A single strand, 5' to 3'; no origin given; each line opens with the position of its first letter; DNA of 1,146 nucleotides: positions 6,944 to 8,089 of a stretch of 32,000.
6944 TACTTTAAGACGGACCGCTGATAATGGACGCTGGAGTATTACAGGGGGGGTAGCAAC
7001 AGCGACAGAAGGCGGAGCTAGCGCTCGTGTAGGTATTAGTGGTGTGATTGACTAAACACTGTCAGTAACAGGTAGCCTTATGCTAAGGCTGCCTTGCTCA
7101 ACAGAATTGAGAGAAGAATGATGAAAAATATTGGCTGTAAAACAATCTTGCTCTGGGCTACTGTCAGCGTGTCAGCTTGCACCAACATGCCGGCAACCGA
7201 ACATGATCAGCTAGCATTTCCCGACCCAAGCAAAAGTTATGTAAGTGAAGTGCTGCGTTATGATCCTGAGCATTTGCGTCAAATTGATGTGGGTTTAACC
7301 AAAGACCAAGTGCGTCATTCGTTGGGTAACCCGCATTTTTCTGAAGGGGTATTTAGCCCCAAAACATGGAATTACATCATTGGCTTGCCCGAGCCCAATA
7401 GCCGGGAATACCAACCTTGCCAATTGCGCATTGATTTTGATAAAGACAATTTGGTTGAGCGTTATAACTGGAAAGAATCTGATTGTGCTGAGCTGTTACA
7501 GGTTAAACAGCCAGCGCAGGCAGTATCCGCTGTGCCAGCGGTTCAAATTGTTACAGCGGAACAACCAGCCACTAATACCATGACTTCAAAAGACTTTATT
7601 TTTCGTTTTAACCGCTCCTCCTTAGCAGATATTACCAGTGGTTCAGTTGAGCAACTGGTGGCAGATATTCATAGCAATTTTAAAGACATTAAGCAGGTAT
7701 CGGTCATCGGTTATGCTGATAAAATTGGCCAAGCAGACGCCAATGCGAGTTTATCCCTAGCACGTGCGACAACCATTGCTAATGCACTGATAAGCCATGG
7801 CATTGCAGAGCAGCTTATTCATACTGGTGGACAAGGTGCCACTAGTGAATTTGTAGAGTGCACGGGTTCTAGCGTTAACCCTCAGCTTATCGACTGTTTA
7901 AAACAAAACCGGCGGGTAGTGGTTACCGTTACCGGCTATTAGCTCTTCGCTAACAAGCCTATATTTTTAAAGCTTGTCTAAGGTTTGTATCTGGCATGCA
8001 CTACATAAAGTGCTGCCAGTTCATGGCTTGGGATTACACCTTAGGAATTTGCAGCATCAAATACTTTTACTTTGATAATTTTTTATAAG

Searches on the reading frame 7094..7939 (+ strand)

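Call 73: search_protein_families(library=pfam, proteins=[window:7094-7939:+], max_evalue=0.00001)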
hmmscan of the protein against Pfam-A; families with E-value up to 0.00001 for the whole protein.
window:7094-7939:+ (282 aa): 2 families
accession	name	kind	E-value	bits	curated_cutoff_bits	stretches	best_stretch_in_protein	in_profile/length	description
PF04355.18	BamE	-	5.3e-13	49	23.2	1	57-123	5-69/71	Outer membrane protein assembly factor BamE domain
PF00691.25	OmpA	-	1.5e-12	48.1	27.2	1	170-259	2-91/98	OmpA family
